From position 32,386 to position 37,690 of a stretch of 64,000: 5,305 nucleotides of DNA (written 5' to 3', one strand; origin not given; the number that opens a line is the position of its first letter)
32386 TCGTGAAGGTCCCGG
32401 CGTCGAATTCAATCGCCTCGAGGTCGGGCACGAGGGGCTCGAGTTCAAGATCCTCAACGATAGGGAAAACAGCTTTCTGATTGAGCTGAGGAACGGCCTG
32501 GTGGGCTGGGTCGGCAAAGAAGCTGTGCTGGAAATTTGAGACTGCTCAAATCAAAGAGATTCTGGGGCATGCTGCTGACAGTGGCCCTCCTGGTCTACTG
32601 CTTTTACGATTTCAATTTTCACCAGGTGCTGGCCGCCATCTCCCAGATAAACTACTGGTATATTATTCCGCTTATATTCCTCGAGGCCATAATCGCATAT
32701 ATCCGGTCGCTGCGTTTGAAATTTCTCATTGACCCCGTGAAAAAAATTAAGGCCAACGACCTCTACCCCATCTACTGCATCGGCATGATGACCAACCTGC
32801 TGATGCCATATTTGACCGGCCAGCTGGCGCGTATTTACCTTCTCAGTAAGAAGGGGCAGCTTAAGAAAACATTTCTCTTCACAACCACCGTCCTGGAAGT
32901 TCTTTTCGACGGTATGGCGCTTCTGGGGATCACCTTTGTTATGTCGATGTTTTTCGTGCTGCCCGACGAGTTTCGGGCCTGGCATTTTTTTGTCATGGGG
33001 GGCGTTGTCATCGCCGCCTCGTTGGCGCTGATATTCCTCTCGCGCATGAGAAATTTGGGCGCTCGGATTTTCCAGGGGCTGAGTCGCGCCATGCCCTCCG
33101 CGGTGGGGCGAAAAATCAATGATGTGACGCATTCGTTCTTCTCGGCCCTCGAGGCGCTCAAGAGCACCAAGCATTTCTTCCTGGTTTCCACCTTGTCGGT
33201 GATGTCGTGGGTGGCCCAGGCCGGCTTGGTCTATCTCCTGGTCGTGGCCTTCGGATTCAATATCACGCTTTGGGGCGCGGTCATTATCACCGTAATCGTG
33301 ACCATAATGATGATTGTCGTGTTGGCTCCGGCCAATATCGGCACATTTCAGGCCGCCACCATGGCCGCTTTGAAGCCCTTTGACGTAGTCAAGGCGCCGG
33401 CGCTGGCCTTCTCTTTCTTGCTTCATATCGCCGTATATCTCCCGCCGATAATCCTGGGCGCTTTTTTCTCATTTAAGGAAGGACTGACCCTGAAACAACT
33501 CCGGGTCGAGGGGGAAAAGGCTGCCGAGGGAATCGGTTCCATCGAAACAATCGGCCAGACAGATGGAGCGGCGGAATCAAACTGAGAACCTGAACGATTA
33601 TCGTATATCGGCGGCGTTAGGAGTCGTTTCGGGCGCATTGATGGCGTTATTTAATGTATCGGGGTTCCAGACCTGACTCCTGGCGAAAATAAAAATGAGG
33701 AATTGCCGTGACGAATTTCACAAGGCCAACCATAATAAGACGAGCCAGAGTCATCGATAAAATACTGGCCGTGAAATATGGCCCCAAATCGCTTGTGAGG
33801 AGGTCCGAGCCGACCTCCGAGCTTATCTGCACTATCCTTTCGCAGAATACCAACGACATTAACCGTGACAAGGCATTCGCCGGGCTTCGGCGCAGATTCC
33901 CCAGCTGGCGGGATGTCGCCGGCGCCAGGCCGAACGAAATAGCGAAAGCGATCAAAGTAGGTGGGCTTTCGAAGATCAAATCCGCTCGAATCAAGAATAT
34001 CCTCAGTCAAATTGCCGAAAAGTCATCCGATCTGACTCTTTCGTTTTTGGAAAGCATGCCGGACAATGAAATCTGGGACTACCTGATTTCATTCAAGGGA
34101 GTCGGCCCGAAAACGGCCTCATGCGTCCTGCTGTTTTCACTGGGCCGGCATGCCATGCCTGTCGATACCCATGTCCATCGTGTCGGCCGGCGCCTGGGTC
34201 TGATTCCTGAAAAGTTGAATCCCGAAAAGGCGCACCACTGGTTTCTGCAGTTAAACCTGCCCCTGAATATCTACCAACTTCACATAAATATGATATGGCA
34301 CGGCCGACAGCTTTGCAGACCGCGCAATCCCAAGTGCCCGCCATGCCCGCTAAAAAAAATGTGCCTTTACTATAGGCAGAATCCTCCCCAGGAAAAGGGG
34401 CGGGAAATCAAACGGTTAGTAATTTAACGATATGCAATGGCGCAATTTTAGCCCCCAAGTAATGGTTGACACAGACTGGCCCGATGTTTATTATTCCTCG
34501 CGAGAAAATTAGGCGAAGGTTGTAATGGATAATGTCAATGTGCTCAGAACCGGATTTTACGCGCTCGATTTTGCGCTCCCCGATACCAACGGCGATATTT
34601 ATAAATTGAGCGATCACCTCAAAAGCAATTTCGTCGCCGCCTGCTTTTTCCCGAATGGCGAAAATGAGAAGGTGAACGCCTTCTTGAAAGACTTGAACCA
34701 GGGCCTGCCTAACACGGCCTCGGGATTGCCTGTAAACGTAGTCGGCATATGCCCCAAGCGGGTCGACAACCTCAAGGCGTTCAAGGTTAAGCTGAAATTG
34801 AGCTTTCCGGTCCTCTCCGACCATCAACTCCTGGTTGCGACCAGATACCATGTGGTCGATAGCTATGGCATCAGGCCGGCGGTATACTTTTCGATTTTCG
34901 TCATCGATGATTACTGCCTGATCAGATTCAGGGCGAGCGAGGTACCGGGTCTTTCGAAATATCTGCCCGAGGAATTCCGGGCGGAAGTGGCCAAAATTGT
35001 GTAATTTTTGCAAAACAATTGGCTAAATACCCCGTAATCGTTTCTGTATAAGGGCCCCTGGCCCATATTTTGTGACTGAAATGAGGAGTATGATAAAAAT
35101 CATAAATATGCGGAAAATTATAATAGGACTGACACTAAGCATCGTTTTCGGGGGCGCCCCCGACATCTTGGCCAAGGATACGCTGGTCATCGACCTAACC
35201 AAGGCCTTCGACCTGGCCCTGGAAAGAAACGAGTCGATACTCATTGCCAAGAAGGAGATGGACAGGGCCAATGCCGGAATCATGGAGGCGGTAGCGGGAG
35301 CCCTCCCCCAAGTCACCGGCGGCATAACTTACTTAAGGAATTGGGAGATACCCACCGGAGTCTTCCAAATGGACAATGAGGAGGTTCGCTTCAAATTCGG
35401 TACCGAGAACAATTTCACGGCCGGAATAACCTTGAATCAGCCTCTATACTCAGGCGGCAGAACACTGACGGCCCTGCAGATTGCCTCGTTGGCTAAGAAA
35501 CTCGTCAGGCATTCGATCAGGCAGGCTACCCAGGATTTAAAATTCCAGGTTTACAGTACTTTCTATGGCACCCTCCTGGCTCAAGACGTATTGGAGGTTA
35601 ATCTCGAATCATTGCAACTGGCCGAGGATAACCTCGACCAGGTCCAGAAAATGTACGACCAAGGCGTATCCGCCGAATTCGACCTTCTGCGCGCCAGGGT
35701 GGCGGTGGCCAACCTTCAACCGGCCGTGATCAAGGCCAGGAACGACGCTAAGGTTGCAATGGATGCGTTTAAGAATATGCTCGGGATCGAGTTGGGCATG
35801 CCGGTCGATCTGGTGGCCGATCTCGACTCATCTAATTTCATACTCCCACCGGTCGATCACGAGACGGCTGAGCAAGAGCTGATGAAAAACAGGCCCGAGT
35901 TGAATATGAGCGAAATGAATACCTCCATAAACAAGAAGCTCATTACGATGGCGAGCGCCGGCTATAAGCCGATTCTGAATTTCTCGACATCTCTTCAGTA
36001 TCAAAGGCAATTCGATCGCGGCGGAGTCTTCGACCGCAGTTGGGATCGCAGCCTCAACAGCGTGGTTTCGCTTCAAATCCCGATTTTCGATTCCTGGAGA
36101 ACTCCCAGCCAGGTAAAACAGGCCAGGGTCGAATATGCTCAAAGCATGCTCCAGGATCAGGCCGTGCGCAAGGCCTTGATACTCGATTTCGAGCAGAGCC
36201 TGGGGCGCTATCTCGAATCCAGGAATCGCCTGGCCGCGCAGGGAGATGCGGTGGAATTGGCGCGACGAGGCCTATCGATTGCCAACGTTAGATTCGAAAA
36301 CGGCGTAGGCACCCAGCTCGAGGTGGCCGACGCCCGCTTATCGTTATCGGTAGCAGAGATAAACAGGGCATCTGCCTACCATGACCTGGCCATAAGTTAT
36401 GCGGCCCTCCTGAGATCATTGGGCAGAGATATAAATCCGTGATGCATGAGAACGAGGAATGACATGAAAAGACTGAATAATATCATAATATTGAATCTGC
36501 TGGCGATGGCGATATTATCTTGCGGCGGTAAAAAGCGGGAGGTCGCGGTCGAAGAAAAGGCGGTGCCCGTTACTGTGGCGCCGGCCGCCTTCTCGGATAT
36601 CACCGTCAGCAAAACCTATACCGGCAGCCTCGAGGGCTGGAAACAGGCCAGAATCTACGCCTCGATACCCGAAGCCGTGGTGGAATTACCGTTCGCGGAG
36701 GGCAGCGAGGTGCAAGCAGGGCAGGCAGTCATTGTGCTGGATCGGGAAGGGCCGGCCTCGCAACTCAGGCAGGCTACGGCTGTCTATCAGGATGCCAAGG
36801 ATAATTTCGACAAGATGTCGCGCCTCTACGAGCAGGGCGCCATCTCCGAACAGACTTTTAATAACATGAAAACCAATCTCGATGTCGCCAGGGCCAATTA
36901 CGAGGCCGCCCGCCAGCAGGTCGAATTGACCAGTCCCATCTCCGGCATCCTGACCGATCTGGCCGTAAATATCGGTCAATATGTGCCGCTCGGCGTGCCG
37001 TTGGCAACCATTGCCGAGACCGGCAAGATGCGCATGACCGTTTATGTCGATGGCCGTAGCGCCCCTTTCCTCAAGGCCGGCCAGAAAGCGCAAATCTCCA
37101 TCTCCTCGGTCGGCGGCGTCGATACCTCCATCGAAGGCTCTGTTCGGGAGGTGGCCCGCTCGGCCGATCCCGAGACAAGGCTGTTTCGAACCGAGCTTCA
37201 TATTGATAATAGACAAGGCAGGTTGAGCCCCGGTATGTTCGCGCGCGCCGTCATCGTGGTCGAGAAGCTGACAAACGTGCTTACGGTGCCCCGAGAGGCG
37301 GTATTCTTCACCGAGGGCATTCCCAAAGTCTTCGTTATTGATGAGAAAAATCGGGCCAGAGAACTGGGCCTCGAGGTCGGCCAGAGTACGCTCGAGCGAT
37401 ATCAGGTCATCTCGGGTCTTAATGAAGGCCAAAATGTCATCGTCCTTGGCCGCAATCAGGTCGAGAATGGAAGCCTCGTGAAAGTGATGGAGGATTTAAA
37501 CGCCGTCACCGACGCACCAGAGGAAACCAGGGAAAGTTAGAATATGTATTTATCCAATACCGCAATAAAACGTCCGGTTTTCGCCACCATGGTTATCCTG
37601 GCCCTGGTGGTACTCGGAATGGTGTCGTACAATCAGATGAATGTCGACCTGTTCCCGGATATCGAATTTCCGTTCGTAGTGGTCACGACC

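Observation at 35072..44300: RND multidrug-type efflux operon fused in-frame-overlap to a complete bacillithiol biosynthesis operon (tolC-mfp-rnd-bshC-bshA-bshB)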

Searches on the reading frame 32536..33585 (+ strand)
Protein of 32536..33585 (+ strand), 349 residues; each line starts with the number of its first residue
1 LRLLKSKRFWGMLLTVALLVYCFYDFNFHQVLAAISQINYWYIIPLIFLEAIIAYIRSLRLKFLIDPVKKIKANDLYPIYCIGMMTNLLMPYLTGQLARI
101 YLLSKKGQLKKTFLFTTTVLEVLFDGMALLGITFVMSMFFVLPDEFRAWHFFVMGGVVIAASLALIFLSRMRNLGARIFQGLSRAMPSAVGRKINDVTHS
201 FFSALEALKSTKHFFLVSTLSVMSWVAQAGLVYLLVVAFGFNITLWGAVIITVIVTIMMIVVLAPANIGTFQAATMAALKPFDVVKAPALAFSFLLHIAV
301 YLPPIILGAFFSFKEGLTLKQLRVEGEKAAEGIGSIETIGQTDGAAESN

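Call 12: search_protein_families(library=pfam, proteins=[window:32536-33585:+])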
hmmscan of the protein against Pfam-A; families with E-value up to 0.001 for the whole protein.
window:32536-33585:+ (349 aa): 1 family
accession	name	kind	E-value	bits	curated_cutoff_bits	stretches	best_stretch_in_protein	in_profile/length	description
PF03706.18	LPG_synthase_TM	-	3.1e-45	155.4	33.4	1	10-308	3-302/302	Lysylphosphatidylglycerol synthase TM region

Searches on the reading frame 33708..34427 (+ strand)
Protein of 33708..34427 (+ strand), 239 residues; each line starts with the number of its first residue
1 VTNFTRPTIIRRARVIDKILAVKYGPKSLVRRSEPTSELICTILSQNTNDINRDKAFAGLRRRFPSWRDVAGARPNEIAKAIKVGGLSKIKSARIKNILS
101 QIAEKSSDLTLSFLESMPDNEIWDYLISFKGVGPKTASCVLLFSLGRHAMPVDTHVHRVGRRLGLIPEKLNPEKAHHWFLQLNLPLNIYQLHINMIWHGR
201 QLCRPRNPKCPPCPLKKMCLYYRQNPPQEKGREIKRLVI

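Call 12: search_protein_families(library=pfam, proteins=[window:33708-34427:+])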
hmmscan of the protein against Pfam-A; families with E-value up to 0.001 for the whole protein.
window:33708-34427:+ (239 aa): 1 family
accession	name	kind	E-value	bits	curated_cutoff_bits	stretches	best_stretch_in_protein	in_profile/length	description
PF00730.31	HhH-GPD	-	7.5e-14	52.4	26.2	1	40-175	1-98/108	HhH-GPD superfamily base excision DNA repair protein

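Call 39: search_protein_families(library=ncbifam, proteins=[window:33708-34427:+], max_evalue=0.01)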
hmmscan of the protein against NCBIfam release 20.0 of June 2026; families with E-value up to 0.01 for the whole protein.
window:33708-34427:+ (239 aa): 9 families
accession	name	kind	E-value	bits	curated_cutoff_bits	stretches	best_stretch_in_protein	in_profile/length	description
NF053634.1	MonDNAglycDR2438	equivalog_domain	4.4e-48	163.7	400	1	20-223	5-208/219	monofunctional DNA glycosylase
TIGR01083.1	nth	equivalog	9.3e-27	93.9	211.7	1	14-210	6-192/192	endonuclease III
NF007978.0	PRK10702.1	equivalog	3.8e-13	49.5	405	1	24-222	18-206/211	endonuclease III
TIGR01084.1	mutY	equivalog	7.9e-13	48.6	286.5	1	56-229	49-216/277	A/G-specific adenine glycosylase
TIGR00588.1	ogg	subfamily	5.9e-10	38.8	397.85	1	63-162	162-259/310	8-oxoguanine DNA-glycosylase (ogg)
NF010488.0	PRK13910.1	equivalog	1.2e-08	34.7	471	1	54-222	13-170/290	adenine-specific DNA glycosylase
NF008132.0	PRK10880.1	equivalog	5.3e-08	32.3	427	1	23-225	17-215/351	A/G-specific adenine glycosylase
NF010494.0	PRK13913.1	equivalog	6.4e-08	32.7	192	1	39-170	36-169/220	3-methyladenine DNA glycosylase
NF050187.1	TransRegBsrAPseudo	equivalog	0.0058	15.8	480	1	162-201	242-282/298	LysR family transcriptional regulator BsrA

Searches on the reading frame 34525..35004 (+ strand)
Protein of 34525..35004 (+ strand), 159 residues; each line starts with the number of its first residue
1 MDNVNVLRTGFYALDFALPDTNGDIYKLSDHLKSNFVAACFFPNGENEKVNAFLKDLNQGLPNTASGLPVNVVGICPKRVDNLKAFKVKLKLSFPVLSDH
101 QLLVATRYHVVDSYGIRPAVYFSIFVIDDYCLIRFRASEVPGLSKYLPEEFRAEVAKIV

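Call 3: search_protein_families(library=ncbifam, proteins=[window:34525-35004:+])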
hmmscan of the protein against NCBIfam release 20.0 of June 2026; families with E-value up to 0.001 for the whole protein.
window:34525-35004:+ (159 aa): 2 families
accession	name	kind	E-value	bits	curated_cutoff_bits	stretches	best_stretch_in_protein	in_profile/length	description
NF006960.0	PRK09437.1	equivalog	5.3e-08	32.9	140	1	5-112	2-107/156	thioredoxin-dependent thiol peroxidase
NF053650.1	PerredPrxQDein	equivalog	0.00059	19.8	260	1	15-116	3-98/148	thioredoxin-dependent peroxiredoxin PrxQ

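Call 4: search_protein_families(library=pfam, proteins=[window:34525-35004:+])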
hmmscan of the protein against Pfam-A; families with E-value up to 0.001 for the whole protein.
window:34525-35004:+ (159 aa): 1 family
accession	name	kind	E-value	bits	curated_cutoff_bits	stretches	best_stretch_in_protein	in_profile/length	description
PF00578.27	AhpC-TSA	-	2.2e-13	50.7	26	1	13-134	5-122/124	AhpC/TSA family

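Call 70: find_homologous_proteins(query=window:34525-35001:+, max_evalue=0.001)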
Query window:34525-35001:+ (159 aa): 33 proteins with E <= 0.001 among 52 candidates.
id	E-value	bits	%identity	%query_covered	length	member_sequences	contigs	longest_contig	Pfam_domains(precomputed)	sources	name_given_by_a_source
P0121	1.6e-97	342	97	100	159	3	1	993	PF00578.28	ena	-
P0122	7.0e-85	301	84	100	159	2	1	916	PF00578.28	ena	-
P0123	9.1e-80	284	79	100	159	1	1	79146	PF00578.28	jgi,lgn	jgi:peroxiredoxin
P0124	7.9e-78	278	75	100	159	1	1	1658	PF00578.28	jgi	jgi:peroxiredoxin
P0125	5.0e-76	272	74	100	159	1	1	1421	PF00578.28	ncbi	-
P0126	1.2e-71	258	69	100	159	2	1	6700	PF00578.28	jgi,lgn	jgi:peroxiredoxin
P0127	8.0e-69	249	67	100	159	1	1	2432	PF00578.28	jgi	jgi:peroxiredoxin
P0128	1.1e-68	248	69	100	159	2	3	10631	PF00578.28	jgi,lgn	-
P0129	6.4e-65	236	64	100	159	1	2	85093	PF00578.28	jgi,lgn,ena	jgi:peroxiredoxin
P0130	2.0e-63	231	62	100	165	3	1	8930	PF00578.28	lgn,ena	-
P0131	7.3e-63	229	64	100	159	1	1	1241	PF00578.28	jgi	jgi:peroxiredoxin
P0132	6.3e-62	226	62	100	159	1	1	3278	PF00578.28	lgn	-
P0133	2.3e-59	218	58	100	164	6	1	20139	PF00578.28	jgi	-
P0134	3.3e-58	214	58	100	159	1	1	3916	PF00578.28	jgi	jgi:peroxiredoxin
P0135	3.4e-57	211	58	100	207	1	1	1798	PF08534.17,PF00578.28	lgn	-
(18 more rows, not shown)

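Call 77: predict_structure(alignment_id=A1)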
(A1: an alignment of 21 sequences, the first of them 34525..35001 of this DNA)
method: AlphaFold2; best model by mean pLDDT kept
length: 159 residues; sequences in the alignment: 21
mean_pLDDT: 89.0   pTM: 0.86
mean pLDDT of the five models: 89.0, 86.9, 76.3, 53.7, 44.0
residues with pLDDT >= 90: 118; 70-90: 28; 50-70: 10; < 50: 3
segments of 3 or more residues with pLDDT < 50: none
pLDDT, mean of each block of 10 residues (from residue 1): 55 92 93 93 85 95 94 94 92 95 91 77 94 92 90 93
secondary structure, 60 per line:
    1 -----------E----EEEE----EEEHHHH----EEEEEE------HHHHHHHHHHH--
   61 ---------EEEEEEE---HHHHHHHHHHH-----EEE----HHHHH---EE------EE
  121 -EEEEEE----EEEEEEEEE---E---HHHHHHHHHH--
elements in order: E17-20 E25-27 H28-31 E36-41 H48-58 E70-76 H80-90 E96-98 H103-107 E122-127 E132-140 H148-157

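Call 79: fold_search(model_id=the predicted structure, library=pdb)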
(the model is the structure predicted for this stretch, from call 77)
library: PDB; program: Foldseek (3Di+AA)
matches with E <= 10: 944; with E <= 0.001: 659
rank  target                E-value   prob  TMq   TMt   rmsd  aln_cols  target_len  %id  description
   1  4gqf_B                1.4e-11  1.00  0.77  0.76   2.6       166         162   22  Aeropyrum pernix Peroxiredoxin Q Enzyme in the Locally Unfolded Conformation (released 2012-10-24)
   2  3hjp_A                1.8e-11  1.00  0.80  0.81   3.1       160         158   21  The crystal structure of Bcp4 from Sulfolobus Solfataricus (released 2010-05-26)
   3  9a4d_B                1.8e-11  1.00  0.72  0.73   3.4       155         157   20  Integrative model of ACKA-BCP by crosslinking MS and deep learning (released 2024-09-18)
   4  4eo3_A                3.2e-11  1.00  0.72  0.37   3.1       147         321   22  Peroxiredoxin Nitroreductase Fusion Enzyme (released 2012-10-17)
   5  1xxu_A                3.4e-11  1.00  0.80  0.83   3.0       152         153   24  Crystal Structure of AhpE from Mycrobacterium tuberculosis, a 1-Cys peroxiredoxin (released 2005-02-22)
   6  2cx3_A                4.1e-11  1.00  0.72  0.71   4.1       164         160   21  Crystal structure of a bacterioferritin comigratory protein peroxiredoxin from the Aeropyrum pernix K1 (form-1 crystal (released 2005-12-27)
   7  4xih_A                4.3e-11  1.00  0.82  0.85   2.9       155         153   23  Crystal structure of the R116A mutant AhpE from Mycobacterium tuberculosis (released 2016-06-29)
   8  4x1u_A                5.6e-11  1.00  0.82  0.82   2.5       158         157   22  The structure of AhpE from Mycobacterium tuberculosis revisited (released 2016-07-27)
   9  4gqf_A                5.6e-11  1.00  0.74  0.73   3.2       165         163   20  Aeropyrum pernix Peroxiredoxin Q Enzyme in the Locally Unfolded Conformation (released 2012-10-24)
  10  5epf                  6.7e-11  1.00  0.78  0.81   2.7       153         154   24  Crystal structure of Peroxidoxin BcpB from Mycobacterium tuberculosis (released 2015-12-02)
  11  4g2e                  1.3e-10  1.00  0.75  0.79   2.5       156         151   26  Crystal structure of a dimeric PrxQ from Sulfolobus tokodaii (released 2012-10-24)
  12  5id2_A                1.4e-10  1.00  0.80  0.82   3.1       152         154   24  Asymmetry in the active site of Mycobacterium tuberculosis AhpE upon exposure to Mycothiol (released 2016-08-03)
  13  3drn_A                1.4e-10  1.00  0.72  0.75   3.7       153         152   22  The crystal structure of Bcp1 from Sulfolobus Sulfataricus (released 2009-04-14)
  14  3drn_B                1.4e-10  1.00  0.71  0.75   3.2       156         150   22  The crystal structure of Bcp1 from Sulfolobus Sulfataricus (released 2009-04-14)
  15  1xvw_A                1.5e-10  1.00  0.81  0.81   2.3       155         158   22  Crystal Structure of AhpE from Mycobacterium tuberculosis, a 1-Cys peroxiredoxin (released 2005-02-22)
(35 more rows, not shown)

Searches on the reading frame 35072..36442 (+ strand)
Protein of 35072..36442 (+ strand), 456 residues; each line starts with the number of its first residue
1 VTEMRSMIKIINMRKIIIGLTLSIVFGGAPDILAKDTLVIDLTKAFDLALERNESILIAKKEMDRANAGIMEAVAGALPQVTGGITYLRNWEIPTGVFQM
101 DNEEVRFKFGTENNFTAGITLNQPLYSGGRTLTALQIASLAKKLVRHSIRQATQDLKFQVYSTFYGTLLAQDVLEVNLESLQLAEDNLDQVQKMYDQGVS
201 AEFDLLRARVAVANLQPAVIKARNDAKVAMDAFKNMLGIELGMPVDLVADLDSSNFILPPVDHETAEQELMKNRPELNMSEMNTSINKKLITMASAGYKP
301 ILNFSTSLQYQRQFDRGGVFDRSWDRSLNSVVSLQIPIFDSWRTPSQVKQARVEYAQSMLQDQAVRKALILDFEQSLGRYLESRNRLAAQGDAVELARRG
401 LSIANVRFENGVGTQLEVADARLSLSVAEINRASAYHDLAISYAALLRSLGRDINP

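Call 3: search_protein_families(library=ncbifam, proteins=[window:35072-36442:+])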
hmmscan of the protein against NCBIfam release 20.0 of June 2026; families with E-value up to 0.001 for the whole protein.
window:35072-36442:+ (456 aa): 6 families
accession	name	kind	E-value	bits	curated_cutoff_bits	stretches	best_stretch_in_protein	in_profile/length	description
TIGR01844.1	type_I_sec_TolC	subfamily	2.7e-39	135.4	225.15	1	41-451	4-398/414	TolC family outer membrane protein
NF007002.0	PRK09465.1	equivalog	2.6e-25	88.9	495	1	34-448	18-421/460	outer membrane channel protein TolC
TIGR01845.1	outer_NodT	subfamily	2.7e-23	82.5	210.05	1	45-451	62-458/460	efflux transporter outer membrane subunit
NF033143.1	efflux_OM_AdeK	equivalog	1.4e-12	47.2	900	1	42-429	64-437/480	multidrug efflux RND transporter AdeIJK outer membrane channel subunit AdeK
NF033142.1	efflux_OM_AdeC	exception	9.3e-08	31.1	975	1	133-428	144-436/465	multidrug efflux RND transporter AdeABC outer membrane channel subunit AdeC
NF007347.1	PRK09837.1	subfamily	1.1e-05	24.6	598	1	111-426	121-431/461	Cu(I)/Ag(I) efflux RND transporter outer membrane protein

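Call 4: search_protein_families(library=pfam, proteins=[window:35072-36442:+])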
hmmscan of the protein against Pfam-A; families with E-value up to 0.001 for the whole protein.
window:35072-36442:+ (456 aa): 1 family
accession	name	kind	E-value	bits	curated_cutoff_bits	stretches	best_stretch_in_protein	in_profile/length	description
PF02321.23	OEP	-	1.6e-60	204.5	22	2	44-238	3-187/187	Outer membrane efflux protein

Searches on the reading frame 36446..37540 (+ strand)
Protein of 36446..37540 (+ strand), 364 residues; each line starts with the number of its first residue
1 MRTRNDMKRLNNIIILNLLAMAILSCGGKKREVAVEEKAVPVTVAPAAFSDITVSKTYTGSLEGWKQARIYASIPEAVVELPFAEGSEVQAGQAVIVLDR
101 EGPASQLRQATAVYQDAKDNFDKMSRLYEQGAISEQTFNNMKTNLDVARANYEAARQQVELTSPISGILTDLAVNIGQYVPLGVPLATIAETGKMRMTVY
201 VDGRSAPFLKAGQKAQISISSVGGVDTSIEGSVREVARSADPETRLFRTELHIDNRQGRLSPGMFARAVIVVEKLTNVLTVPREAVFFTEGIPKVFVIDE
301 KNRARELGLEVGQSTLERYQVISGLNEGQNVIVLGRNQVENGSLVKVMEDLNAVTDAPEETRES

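Call 3: search_protein_families(library=ncbifam, proteins=[window:36446-37540:+])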
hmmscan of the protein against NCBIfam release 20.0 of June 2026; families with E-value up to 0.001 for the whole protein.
window:36446-37540:+ (364 aa): 20 families
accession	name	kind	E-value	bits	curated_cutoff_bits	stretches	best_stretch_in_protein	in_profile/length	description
TIGR01730.1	RND_mfp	subfamily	1.3e-59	201.8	94.9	1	42-347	1-321/322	efflux RND transporter periplasmic adaptor subunit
TIGR00999.1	8a0102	subfamily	8.7e-35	120.1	319.3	1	89-335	4-266/271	CzcB/NccB family metal efflux transporter periplasmic adaptor subunit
NF033138.2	RND-peri-MexC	equivalog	5.9e-21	75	625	1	12-347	6-371/375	MexC family multidrug efflux RND transporter periplasmic adaptor subunit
NF007132.1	PRK09578.1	equivalog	3e-19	69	512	2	10-160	8-165/396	MexX/AxyX family multidrug efflux RND transporter periplasmic adaptor subunit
NF045904.1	RND-peri-MexE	equivalog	2e-18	66.5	714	1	14-347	10-368/390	multidrug efflux RND transporter periplasmic adaptor subunit MexE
NF033834.1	RND_adapt_MexA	exception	1.6e-13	50.5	750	1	16-352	13-365/373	multidrug efflux RND transporter periplasmic adaptor subunit MexA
NF007362.0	PRK09859.1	equivalog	6.4e-12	45.3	738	1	8-346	2-370/385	multidrug transporter subunit MdtE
NF008589.1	PRK11556.1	equivalog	6.4e-12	45.1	391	1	38-349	55-389/392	MdtA/MuxA family multidrug efflux RND transporter periplasmic adaptor subunit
NF045680.1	DiMtlExpIhpB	equivalog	1.2e-10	41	450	1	157-330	136-305/326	divalent metal ion exporter adaptor subunit IhpB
NF038010.1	ABC_adapt_DarC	equivalog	1.6e-10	40.3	450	1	153-346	225-415/417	darobactin export ABC transporter periplasmic adaptor subunit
NF008606.0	PRK11578.1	equivalog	2.1e-10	40.3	342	1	138-336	167-364/371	macrolide transporter subunit MacA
NF007303.0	PRK09783.1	subfamily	1.5e-09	36.8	390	1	158-336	214-389/414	copper/silver efflux system membrane fusion protein CusB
TIGR01843.1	type_I_hlyD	subfamily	2.3e-09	36.7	208.65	1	148-273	257-399/422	HlyD family type I secretion periplasmic adaptor subunit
NF000272.2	OqxA_adapt_sub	exception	9.3e-08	31.4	835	1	22-339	23-370/391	multidrug efflux RND transporter periplasmic adaptor subunit OqxA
NF011604.1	PRK15030.1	equivalog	1.1e-07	31.2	765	1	21-349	20-377/397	multidrug efflux RND transporter periplasmic adaptor subunit AcrA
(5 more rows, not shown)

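Call 4: search_protein_families(library=pfam, proteins=[window:36446-37540:+])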
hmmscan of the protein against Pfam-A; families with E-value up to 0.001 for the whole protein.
window:36446-37540:+ (364 aa): 4 families
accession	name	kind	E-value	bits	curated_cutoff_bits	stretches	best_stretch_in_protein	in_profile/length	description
PF16576.10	HlyD_D23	-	2.4e-20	73.2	30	1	69-266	21-214/214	Barrel-sandwich domain of CusB or HlyD membrane-fusion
PF13437.12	HlyD_3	-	3.5e-18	66.7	22.2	1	161-263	2-106/106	HlyD family secretion protein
PF00364.28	Biotin_lipoyl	-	0.00022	21.4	22.1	0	157-189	41-73/73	Biotin-requiring enzyme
PF13533.13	Biotin_lipoyl_2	-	0.00043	20.5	29.8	0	159-180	1-22/32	Biotin-lipoyl like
